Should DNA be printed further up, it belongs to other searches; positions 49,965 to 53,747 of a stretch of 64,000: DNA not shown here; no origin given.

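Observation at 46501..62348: A 16-kb sigma54-driven unit that interleaves a Qmo/Hdr-like membrane redox complex with receiver domains in three proteins and two kinases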

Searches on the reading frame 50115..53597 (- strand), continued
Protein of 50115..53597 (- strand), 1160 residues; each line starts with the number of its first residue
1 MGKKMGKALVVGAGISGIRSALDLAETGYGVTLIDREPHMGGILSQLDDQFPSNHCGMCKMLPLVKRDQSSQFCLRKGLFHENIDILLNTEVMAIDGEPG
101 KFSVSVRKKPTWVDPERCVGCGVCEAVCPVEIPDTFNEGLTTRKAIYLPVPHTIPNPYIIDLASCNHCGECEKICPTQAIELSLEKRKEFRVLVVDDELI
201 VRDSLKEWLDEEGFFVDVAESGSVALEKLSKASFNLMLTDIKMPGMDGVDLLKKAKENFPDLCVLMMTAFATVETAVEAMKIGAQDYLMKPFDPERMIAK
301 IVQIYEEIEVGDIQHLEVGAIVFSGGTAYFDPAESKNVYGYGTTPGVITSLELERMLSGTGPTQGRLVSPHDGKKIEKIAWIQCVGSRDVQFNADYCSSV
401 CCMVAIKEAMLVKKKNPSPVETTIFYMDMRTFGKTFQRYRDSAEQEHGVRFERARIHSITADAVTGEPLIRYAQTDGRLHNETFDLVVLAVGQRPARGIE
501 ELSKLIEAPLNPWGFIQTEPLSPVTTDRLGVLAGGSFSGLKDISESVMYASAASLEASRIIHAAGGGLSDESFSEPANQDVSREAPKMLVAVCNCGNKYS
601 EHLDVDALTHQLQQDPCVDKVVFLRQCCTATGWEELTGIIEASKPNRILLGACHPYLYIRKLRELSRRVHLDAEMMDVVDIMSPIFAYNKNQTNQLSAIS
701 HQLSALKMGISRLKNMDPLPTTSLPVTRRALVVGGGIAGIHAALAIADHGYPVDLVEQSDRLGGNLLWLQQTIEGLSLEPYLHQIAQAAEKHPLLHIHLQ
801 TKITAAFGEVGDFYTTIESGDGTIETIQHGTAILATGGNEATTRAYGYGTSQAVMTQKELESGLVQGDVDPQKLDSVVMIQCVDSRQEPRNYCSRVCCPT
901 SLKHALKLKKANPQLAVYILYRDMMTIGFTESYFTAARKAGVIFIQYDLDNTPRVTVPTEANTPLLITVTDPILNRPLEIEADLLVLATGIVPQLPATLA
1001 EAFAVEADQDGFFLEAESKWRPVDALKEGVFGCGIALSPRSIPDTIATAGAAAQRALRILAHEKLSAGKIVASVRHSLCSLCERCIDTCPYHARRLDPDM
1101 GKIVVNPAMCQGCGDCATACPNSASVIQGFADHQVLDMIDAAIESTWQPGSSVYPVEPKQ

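Call 56: search_protein_families(library=ncbifam, proteins=[window:50115-53597:-, L081:4401-7781:+, L081:1508-1942:+, L081:17087-17587:-, L051:248-1990:+], max_evalue=0.00001)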
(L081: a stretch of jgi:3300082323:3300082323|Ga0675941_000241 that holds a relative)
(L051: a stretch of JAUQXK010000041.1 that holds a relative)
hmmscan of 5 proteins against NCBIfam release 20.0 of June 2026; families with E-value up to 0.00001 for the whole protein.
window:50115-53597:- (1160 aa): 190 families (the best 25 are shown)
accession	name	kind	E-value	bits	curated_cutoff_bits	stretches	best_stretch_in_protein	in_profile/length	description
NF040770.1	hetero_SS_HdrA2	exception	1.8e-203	677.9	1100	4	314-563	314-562/777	CoB-CoM heterodisulfide reductase HdrA2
NF041778.1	hetero_SS_HdrA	equivalog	9.3e-169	562.8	1400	4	822-1143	322-651/771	ferredoxin:CoB-CoM heterodisulfide reductase subunit HdrA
NF041891.1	hdrA_Methbact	equivalog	3.1e-161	538.2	1300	4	824-1144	310-637/762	ferredoxin:CoB-CoM heterodisulfide reductase subunit HdrA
NF006900.1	PRK09390.1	equivalog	3e-28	98.7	255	1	189-308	4-123/203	response regulator FixJ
NF008469.0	PRK11361.1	equivalog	2.9e-25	88.9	714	1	191-297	6-112/461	acetoacetate metabolism transcriptional regulator AtoC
NF007689.0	PRK10365.1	equivalog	4.1e-25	88.5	760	1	188-304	4-120/441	sigma-54-dependent response regulator transcription factor ZraR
TIGR01818.1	ntrC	equivalog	1.6e-24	86.5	558.6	1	192-300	1-109/463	nitrogen regulation protein NR(I)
NF053512.1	nitric_RR_NosR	exception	4.2e-23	82.1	400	1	192-308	1-118/422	response regulator c-di-GMP phosphodiesterase, NosR family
NF008176.1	PRK10923.1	equivalog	2.6e-21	75.8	620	1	191-301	5-115/469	nitrogen regulation protein NR(I)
NF051870.1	NAssimRespRegNtrX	equivalog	6.4e-21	74.8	600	1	192-304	4-118/452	nitrogen assimilation response regulator NtrX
NF041946.1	LuxO_transreg_Vib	equivalog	7.1e-21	74.5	800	1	195-302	2-109/463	quorum-sensing sigma-54 dependent transcriptional regulator LuxO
NF012023.0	PRK15479.1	equivalog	9.6e-21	74.3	337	1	191-325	2-136/224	transcriptional regulator TctD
TIGR01387.1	cztR_silR_copR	subfamily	1e-20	74.4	279.2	1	192-307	1-116/218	heavy metal response regulator transcription factor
NF041734.1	resp_reg_RppA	equivalog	1.4e-20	73.7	250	1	191-325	2-138/229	two-component system response regulator RppA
NF007005.1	PRK09468.1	equivalog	1.5e-20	73.6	331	1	189-304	3-118/237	osmolarity response regulator transcription factor OmpR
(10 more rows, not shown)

L081:4401-7781:+ (1126 aa): 84 families (the best 25 are shown)
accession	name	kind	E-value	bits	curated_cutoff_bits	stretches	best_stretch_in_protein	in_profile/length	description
NF040770.1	hetero_SS_HdrA2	exception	4.9e-233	775.6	1100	2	725-1123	254-640/777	CoB-CoM heterodisulfide reductase HdrA2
NF041778.1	hetero_SS_HdrA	equivalog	6.8e-173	576.4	1400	2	758-1124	293-651/771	ferredoxin:CoB-CoM heterodisulfide reductase subunit HdrA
NF009410.0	PRK12771.1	subfamily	2.3e-163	544.8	516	1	291-793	47-541/566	NAD(P)-binding protein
NF041891.1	hdrA_Methbact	equivalog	2.4e-161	538.6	1300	2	757-1125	278-637/762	ferredoxin:CoB-CoM heterodisulfide reductase subunit HdrA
NF009454.0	PRK12814.1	equivalog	3e-150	501.7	916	1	291-772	101-580/657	putative NADPH-dependent glutamate synthase small subunit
NF009414.0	PRK12778.1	equivalog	9.9e-124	414.2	1103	2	285-693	331-750/752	bifunctional dihydroorotate dehydrogenase B NAD binding subunit/NADPH-dependent glutamate synthase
TIGR03315.1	Se_ygfK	equivalog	4.7e-107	358.7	835.3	1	275-780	432-901/1012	putative selenate reductase subunit YgfK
TIGR01316.1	gltA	equivalog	1.1e-99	334.3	471.75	1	289-692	33-449/449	NADPH-dependent glutamate synthase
TIGR01318.1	gltD_gamma_fam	subfamily_domain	8.8e-94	314.7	482.95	1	284-693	41-466/467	glutamate synthase, small subunit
NF010590.0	PRK13984.1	equivalog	3.5e-89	299.6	946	1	293-694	197-608/611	putative oxidoreductase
NF009408.0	PRK12769.1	equivalog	2.1e-87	293.8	1003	2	272-693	211-652/659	formate-dependent uric acid utilization protein AegA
NF009413.0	PRK12775.1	equivalog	1.5e-84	284.5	1895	1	291-713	338-775/1006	putative trifunctional 2-polyprenylphenol hydroxylase/glutamate synthase subunit beta/ferritin domain-containing protein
NF009415.0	PRK12779.1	equivalog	8.3e-76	255.6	1519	1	292-689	208-623/944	putative bifunctional glutamate synthase subunit beta/2-polyprenylphenol hydroxylase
NF009451.0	PRK12809.1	equivalog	4.6e-75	253.1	1154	1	284-686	209-628/639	formate-dependent uric acid utilization protein YgfT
NF009409.0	PRK12770.1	subfamily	1.7e-64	218.1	343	1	375-695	12-353/360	putative glutamate synthase subunit beta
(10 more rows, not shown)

L081:1508-1942:+ (144 aa): 31 families (the best 25 are shown)
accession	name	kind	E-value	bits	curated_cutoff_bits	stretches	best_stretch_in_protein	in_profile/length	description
NF045717.1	DVU0259_DivK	exception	6.7e-20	71.4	160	1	12-100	2-90/117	DVU0259 family response regulator domain-containing protein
TIGR02154.1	PhoB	equivalog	6.9e-16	58.2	296.2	1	13-94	3-84/226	phosphate regulon transcriptional regulator PhoB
NF007546.0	PRK10161.1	equivalog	2.1e-13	50.4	471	1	12-95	2-85/229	phosphate response regulator transcription factor PhoB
NF007135.0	PRK09581.1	equivalog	6.3e-13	48.3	474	1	13-138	3-119/457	PleD family two-component system response regulator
NF007005.1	PRK09468.1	equivalog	9.3e-11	41.6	331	1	13-136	4-116/237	osmolarity response regulator transcription factor OmpR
NF053854.1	RespRegPhoBBctds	equivalog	1.4e-10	40.9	270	1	15-98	1-83/225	two-component system response regulator PhoB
NF045944.1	ResRegRpaBCyano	equivalog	3e-10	39.9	330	1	16-97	1-79/229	response regulator transcription factor RpaB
NF040689.1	MtrAB_MtrA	equivalog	2.2e-09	37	300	1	15-95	1-78/219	MtrAB system response regulator MtrA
TIGR01387.1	cztR_silR_copR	subfamily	2.3e-09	37.2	279.2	1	15-138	1-113/218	heavy metal response regulator transcription factor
NF051870.1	NAssimRespRegNtrX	equivalog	7.7e-09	34.9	600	1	13-135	2-115/452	nitrogen assimilation response regulator NtrX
NF040534.1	resp_reg_YycF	equivalog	8.9e-09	34.9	340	1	13-98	1-83/231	response regulator YycF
NF007982.1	PRK10710.1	equivalog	1e-08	35.1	380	1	12-94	7-86/235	envelope stress response regulator BaeR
NF008199.0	PRK10955.1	equivalog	1.1e-08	35.3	341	1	13-95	2-80/232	envelope stress response regulator transcription factor CpxR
NF047465.1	hybrid_HK_LvrA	exception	1.4e-08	33.3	1200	1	12-103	467-556/819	hybrid histidine kinase/response regulator LvrA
NF045505.1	RR_RssB_Pseudo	equivalog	2.2e-08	33.5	700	1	13-94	6-85/394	two-component system response regulator RssB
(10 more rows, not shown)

L081:17087-17587:- (166 aa): 0 families

L051:248-1990:+ (580 aa): 31 families (the best 25 are shown)
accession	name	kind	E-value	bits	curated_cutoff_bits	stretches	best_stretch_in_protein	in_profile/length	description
NF041552.1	TF_PrdR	equivalog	3.6e-110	369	795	1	133-576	122-575/577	sigma-54 dependent transcriptional regulator PrdR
NF003451.0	PRK05022.1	equivalog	6.9e-101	338.5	476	1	267-579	184-510/512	nitric oxide reductase transcriptional regulator NorR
TIGR01817.1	nifA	equivalog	7.9e-100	335.1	528.85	1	267-517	189-439/534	nif-specific transcriptional activator NifA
TIGR01818.1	ntrC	equivalog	3e-94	316.4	558.6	1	269-527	130-390/463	nitrogen regulation protein NR(I)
NF008469.0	PRK11361.1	equivalog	4e-94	315.9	714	1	260-576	130-453/461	acetoacetate metabolism transcriptional regulator AtoC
NF038308.1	RNA_repair_RtcR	equivalog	1.8e-92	310.9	650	1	272-570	179-504/530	RNA repair transcriptional activator RtcR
TIGR02915.1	PEP_resp_reg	equivalog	8e-92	308.4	502.6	1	271-579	137-444/445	PEP-CTERM-box response regulator transcription factor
NF007689.0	PRK10365.1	equivalog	9.2e-90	301.5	760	1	271-574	137-439/441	sigma-54-dependent response regulator transcription factor ZraR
TIGR02329.1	propionate_PrpR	equivalog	3.8e-88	296.4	499.2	1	214-576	195-526/526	propionate catabolism operon regulatory protein PrpR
NF011953.0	PRK15424.1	equivalog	5.8e-87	292.5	703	1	261-576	207-533/538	propionate catabolism operon regulatory protein PrpR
NF011958.0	PRK15429.1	equivalog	5.2e-86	289.7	830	1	256-577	365-684/692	formate hydrogenlyase transcriptional activator FlhA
NF050807.1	TransRegFlbDCaul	equivalog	7.5e-84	282.2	750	1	273-576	118-437/454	sigma-54-dependent transcriptional regulator FlbD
NF011695.0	PRK15115.1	equivalog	2.8e-81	273.6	763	1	271-574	133-433/445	two-component system response regulator GlrR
NF041906.1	V4R_TF_MobR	exception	8.6e-80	268.7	999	1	262-576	221-543/544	phenol degradation transcriptional regulator MobR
NF051870.1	NAssimRespRegNtrX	equivalog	6.5e-79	265.9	600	1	269-577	135-450/452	nitrogen assimilation response regulator NtrX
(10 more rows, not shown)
